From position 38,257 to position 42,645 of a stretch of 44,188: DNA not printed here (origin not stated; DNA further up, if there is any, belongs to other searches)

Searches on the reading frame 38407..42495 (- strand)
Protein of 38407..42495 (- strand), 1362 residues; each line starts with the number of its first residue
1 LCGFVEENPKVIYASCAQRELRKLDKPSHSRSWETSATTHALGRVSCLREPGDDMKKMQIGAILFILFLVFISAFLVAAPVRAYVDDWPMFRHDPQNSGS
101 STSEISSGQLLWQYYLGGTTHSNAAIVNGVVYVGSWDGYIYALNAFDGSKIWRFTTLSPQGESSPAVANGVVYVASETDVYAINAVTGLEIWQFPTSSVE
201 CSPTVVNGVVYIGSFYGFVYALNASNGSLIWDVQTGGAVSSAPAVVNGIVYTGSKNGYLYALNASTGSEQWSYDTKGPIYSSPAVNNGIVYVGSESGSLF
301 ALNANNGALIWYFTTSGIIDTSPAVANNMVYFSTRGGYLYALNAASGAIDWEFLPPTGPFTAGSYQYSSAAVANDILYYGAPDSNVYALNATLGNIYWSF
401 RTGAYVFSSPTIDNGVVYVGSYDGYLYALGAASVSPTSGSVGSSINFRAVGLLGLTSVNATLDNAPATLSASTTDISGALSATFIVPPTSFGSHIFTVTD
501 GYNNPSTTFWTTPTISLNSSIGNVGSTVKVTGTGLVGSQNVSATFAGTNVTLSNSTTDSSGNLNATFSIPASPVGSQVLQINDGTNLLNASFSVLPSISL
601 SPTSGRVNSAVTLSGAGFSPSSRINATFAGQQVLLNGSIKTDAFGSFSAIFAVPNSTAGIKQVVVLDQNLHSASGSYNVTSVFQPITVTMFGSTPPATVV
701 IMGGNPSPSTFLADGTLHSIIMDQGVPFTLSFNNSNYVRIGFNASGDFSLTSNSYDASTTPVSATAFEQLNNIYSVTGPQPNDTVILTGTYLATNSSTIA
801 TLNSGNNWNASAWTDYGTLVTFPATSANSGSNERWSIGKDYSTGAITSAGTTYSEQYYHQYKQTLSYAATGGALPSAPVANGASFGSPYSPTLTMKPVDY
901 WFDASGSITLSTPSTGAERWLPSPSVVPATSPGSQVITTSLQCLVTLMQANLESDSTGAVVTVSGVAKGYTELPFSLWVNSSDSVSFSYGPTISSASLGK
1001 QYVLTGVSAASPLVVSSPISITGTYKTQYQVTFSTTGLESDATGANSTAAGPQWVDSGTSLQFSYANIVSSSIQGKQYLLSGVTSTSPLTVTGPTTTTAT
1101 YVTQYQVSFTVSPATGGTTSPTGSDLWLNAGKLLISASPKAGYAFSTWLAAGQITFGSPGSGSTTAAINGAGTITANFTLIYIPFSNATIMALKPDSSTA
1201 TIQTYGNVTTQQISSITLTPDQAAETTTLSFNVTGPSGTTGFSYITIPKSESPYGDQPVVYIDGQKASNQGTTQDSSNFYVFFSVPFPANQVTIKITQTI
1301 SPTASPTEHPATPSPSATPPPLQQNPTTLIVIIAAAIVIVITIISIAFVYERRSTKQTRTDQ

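Call 70: search_protein_families(library=pfam, proteins=[window:38407-42495:-], max_evalue=0.001)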
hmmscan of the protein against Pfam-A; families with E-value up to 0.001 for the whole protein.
window:38407-42495:- (1362 aa): 4 families
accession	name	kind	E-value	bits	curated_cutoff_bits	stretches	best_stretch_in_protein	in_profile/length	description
PF13570.13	Beta-prop_ACSF4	-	1.2e-56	193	133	3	163-354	7-211/329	Beta-alanine-activating enzyme, beta-propeller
PF13360.13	PQQ_2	-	1.3e-53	182.5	27.6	3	255-430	1-185/233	Outer membrane protein assembly factor BamB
PF01011.28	PQQ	-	1.6e-25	90.4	26.7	1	239-320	49-147/595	Glucose/ethanol/alcohol dehydrogenase, beta-propeller domain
PF25293.1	Beta-prop_EMC1_N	-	1.6e-06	28.4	34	0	290-401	34-146/219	EMC1 N-terminal beta-propeller domain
